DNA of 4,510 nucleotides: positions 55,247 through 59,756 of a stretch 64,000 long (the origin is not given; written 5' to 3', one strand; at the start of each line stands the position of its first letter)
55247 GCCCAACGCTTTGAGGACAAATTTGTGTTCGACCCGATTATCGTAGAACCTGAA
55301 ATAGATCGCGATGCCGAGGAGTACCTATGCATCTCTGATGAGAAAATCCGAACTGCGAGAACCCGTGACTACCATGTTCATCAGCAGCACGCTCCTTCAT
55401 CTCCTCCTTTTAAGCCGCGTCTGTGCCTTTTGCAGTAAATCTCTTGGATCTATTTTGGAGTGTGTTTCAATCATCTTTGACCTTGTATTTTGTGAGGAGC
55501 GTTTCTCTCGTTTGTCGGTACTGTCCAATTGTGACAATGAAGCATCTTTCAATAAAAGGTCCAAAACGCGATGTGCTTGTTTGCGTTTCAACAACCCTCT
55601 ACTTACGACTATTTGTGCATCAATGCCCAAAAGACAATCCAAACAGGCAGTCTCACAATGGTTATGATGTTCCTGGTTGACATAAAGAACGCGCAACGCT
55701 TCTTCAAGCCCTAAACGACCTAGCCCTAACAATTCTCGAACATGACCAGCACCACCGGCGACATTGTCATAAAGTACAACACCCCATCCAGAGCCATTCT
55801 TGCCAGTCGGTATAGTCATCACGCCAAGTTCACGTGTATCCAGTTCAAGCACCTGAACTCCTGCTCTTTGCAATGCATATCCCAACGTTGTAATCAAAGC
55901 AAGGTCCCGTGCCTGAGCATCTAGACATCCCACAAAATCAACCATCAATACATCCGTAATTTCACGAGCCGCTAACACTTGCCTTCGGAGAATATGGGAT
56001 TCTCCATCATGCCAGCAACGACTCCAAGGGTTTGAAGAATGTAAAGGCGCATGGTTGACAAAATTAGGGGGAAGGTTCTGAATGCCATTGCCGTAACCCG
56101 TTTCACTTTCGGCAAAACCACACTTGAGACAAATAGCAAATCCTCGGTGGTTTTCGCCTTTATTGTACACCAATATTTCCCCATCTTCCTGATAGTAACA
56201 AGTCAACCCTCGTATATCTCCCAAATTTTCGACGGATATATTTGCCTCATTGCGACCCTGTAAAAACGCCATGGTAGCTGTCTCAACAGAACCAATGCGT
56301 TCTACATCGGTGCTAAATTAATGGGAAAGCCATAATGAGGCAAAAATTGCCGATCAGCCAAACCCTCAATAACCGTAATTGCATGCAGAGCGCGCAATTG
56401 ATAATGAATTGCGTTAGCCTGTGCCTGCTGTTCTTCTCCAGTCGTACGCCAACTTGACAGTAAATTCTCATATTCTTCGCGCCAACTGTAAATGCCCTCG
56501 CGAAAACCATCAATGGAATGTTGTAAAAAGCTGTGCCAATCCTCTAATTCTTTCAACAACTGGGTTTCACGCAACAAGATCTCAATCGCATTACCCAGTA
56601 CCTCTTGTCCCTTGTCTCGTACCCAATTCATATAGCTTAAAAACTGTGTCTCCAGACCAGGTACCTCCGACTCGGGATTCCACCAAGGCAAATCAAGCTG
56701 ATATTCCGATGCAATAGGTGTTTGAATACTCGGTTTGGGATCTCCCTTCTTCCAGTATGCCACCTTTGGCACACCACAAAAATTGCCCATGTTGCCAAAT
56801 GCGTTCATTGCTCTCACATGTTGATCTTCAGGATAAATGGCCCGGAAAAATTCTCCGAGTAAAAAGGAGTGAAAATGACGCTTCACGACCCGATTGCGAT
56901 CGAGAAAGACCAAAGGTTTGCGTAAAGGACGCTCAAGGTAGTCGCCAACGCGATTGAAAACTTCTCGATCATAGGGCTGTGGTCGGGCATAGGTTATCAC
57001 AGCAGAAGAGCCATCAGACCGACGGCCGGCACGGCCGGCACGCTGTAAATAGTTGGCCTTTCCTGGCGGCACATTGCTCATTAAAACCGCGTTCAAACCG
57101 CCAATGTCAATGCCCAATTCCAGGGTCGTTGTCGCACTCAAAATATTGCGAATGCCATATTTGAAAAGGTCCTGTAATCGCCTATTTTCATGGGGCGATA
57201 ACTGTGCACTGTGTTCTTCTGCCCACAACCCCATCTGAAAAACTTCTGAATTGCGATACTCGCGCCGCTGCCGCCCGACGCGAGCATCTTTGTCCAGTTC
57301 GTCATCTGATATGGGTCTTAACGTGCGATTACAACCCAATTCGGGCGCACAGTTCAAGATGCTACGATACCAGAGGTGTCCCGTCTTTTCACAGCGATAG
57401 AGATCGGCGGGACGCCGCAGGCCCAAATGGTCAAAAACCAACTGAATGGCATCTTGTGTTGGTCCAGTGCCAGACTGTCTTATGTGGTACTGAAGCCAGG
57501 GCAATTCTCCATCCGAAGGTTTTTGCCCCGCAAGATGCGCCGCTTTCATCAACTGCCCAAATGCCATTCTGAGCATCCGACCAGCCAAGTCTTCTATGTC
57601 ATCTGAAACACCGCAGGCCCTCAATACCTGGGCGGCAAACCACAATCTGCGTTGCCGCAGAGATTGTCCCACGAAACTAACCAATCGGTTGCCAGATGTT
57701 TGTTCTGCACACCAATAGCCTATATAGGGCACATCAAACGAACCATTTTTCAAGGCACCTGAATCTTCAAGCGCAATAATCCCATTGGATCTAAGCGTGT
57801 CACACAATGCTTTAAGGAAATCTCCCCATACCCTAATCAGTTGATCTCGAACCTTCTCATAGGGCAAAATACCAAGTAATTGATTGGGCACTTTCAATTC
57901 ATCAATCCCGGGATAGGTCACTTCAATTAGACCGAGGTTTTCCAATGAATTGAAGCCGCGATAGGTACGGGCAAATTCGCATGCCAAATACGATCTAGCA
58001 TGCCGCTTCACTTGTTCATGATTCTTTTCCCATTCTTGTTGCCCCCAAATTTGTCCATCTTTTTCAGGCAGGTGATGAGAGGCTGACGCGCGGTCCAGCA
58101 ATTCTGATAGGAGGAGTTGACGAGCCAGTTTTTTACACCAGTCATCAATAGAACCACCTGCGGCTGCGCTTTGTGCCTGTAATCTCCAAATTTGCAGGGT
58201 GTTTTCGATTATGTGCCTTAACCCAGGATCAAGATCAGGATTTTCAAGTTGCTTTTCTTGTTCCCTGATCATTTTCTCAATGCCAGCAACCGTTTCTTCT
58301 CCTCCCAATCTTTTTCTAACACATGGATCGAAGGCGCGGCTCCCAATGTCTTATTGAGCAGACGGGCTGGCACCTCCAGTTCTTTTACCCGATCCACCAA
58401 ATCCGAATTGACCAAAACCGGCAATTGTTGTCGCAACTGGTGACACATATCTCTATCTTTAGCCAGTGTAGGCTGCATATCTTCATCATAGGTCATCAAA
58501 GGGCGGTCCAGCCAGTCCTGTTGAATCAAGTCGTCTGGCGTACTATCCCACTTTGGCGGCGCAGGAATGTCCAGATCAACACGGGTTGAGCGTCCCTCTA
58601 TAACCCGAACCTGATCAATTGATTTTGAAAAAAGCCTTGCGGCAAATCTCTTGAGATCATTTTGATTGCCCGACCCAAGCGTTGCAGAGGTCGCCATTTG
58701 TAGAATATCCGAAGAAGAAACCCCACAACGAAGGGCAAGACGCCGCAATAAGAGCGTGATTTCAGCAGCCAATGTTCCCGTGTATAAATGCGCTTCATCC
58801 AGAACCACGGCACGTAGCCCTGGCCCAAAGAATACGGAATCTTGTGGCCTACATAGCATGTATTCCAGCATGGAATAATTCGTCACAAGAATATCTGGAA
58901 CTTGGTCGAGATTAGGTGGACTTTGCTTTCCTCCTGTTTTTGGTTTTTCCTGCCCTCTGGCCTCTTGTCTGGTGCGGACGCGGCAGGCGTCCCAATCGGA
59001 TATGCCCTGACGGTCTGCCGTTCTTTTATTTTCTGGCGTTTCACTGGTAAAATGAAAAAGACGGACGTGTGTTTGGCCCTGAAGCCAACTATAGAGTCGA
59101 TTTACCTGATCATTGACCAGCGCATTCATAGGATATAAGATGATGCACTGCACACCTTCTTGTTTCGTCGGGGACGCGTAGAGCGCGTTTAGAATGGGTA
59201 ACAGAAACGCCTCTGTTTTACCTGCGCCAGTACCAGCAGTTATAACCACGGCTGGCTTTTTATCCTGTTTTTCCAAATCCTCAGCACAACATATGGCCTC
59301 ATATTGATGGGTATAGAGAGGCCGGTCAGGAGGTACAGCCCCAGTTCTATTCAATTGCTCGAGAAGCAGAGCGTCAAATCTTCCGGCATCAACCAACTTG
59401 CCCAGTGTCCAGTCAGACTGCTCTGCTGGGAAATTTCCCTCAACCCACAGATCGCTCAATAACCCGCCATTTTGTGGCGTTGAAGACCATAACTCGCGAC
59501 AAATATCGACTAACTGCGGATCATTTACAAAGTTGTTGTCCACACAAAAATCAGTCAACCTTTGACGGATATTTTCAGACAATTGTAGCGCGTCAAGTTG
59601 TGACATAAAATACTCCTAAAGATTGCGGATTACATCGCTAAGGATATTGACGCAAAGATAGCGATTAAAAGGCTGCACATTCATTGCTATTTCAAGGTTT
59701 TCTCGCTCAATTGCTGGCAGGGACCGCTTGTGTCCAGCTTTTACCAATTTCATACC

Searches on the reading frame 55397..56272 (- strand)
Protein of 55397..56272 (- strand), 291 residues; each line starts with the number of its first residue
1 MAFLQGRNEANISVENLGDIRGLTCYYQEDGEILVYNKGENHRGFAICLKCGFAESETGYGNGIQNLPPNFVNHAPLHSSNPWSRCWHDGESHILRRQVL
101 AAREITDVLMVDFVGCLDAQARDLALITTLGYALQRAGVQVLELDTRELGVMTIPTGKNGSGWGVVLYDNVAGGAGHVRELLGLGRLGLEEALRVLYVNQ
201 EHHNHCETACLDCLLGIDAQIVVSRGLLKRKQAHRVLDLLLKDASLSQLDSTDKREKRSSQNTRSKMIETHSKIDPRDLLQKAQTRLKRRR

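Call 43: search_protein_families(library=pfam, proteins=[window:55397-56272:-])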
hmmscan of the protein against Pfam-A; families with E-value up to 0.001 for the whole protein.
window:55397-56272:- (291 aa): 1 family
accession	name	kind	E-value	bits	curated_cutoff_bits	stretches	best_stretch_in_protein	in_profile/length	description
PF09369.15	MZB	-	2.2e-08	35.1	24.2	1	131-214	2-80/80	MrfA Zn-binding domain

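Call 68: search_protein_families(library=padloc, proteins=[window:55397-56272:-], max_evalue=0.00001)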
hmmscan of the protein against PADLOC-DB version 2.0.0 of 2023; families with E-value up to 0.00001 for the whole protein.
window:55397-56272:- (291 aa): 4 families
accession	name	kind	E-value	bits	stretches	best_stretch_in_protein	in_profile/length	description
PDLC00037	DruE3|DruE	-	8.5e-30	101.3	1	25-270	1460-1705/2055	SNF2 family N-terminal domain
PDLC00013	DruE1|DruE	-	1.1e-22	77.9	1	23-271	1470-1704/1776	SNF2 family N-terminal domain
PDLC00036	DruE3|DruE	-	2.6e-16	55.9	1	28-236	1455-1647/2023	SNF2 family N-terminal domain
PDLC00015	DruE2|DruE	-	2.6e-06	23.4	1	96-252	1613-1784/1887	SNF2 family N-terminal domain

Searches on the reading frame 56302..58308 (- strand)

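Call 43: search_protein_families(library=pfam, proteins=[window:56302-58308:-])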
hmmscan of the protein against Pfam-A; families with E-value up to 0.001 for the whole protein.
window:56302-58308:- (668 aa): 1 family
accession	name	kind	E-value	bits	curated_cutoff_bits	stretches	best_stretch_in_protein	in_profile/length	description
PF00271.37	Helicase_C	-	7e-12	46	23.5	1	361-430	40-109/110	Helicase conserved C-terminal domain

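Call 68: search_protein_families(library=padloc, proteins=[window:56302-58308:-], max_evalue=0.00001)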
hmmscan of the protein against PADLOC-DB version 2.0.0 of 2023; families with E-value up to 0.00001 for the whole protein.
window:56302-58308:- (668 aa): 17 families
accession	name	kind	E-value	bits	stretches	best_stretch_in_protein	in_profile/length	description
PDLC00037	DruE3|DruE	-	1.1e-72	243.5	2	363-666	1033-1293/2055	SNF2 family N-terminal domain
PDLC00035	DruE3|DruE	-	3.6e-64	215.1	2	362-665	1035-1297/1460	SNF2 family N-terminal domain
PDLC00036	DruE3|DruE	-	5.9e-49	164.2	3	363-489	1026-1152/2023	SNF2 family N-terminal domain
PDLC00013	DruE1|DruE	-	3.2e-36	122.7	1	361-511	1043-1211/1776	SNF2 family N-terminal domain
PDLC00014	DruE2|DruE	-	3.7e-25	85.6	1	389-513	1202-1328/1928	SNF2 family N-terminal domain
PDLC00051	DruE4|DruE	-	6.9e-25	84.8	1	388-510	1126-1250/1829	SNF2 family N-terminal domain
PDLC00015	DruE2|DruE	-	1.1e-24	84.3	1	389-497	1173-1281/1887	SNF2 family N-terminal domain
PDLC02503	BrxHI|BrxHII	-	5e-13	46.2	1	367-435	279-347/698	BrxHI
PDLC02569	DrmA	-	7.6e-10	35.2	1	377-444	819-885/1095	DrmA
PDLC02501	BrxHI|BrxHII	-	2.4e-09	33.8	1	366-442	278-353/925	BrxHI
PDLC02864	DpdF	-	1.6e-07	28.5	1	350-442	248-340/610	DpdF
PDLC03960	SngC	-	3.9e-07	27.2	1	391-445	322-376/720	-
PDLC01089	C3a193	-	5e-07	26.5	1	373-436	525-588/983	poss. alt. Cas3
PDLC02870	DpdF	-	1.1e-06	25.4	1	356-441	246-331/534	DpdF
PDLC02865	DpdF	-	1.7e-06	23.9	1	367-453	1007-1093/1499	DpdF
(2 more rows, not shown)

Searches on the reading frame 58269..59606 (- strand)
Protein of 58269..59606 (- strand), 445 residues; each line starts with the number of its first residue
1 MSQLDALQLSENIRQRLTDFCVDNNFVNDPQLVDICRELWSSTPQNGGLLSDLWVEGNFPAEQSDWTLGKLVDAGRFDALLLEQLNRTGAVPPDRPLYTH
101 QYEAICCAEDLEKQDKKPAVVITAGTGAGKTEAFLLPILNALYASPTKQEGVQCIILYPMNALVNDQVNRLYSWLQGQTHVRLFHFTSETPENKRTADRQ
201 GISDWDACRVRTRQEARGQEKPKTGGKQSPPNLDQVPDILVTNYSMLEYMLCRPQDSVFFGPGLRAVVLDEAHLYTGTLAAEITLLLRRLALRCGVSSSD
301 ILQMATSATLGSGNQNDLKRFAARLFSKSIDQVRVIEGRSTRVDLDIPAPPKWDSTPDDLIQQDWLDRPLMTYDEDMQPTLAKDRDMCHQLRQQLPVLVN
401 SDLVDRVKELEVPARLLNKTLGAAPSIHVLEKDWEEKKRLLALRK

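Call 43: search_protein_families(library=pfam, proteins=[window:58269-59606:-])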
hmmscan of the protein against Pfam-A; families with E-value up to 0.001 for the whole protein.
window:58269-59606:- (445 aa): 2 families
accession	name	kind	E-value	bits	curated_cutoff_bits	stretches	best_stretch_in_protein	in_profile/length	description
PF00270.35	DEAD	-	8.9e-22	78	26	1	117-313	14-162/167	DEAD/DEAH box helicase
PF04851.21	ResIII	-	0.00049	20.5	22.5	0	98-277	5-139/164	Type III restriction enzyme, res subunit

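Call 68: search_protein_families(library=padloc, proteins=[window:58269-59606:-], max_evalue=0.00001)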
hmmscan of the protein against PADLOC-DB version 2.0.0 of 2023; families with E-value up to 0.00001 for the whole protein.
window:58269-59606:- (445 aa): 25 families
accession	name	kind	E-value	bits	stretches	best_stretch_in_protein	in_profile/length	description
PDLC00037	DruE3|DruE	-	5.1e-66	221.4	1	8-348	8-337/2055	SNF2 family N-terminal domain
PDLC00035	DruE3|DruE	-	1.2e-59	200.2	1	9-361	10-353/1460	SNF2 family N-terminal domain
PDLC00036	DruE3|DruE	-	4.4e-51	171.2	1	56-340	51-317/2023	SNF2 family N-terminal domain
PDLC00013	DruE1|DruE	-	1.3e-49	167.1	2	235-344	278-398/1776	SNF2 family N-terminal domain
PDLC00051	DruE4|DruE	-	9.6e-43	144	2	234-342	282-399/1829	SNF2 family N-terminal domain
PDLC00015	DruE2|DruE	-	1.9e-42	143.2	3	234-348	296-421/1887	SNF2 family N-terminal domain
PDLC00014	DruE2|DruE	-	7.3e-35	117.8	3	235-328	315-424/1928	SNF2 family N-terminal domain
PDLC02896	DpdJ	-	4.3e-22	75.7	2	109-173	172-238/1487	DpdJ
PDLC03960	SngC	-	7.4e-18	62.7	1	117-346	40-226/720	-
PDLC02503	BrxHI|BrxHII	-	1.1e-12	45.2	1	120-175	42-95/698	BrxHI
PDLC02898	DpdJ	-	3.1e-11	40.8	0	235-336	347-444/506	DpdJ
PDLC00937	Cas3d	-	6.5e-11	40.1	1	113-302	10-185/357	"CRISPR-associated helicase Cas3, subtype CYANO"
PDLC02893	DpdJ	-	1.7e-10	37.5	0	235-337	347-445/876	DpdJ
PDLC01323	Cas3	-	3e-10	38.3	1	112-302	7-151/294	CAS-I-D; effector_G3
PDLC01252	Cas3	-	3e-10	38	1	120-328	2-171/324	CAS-I; effector_G3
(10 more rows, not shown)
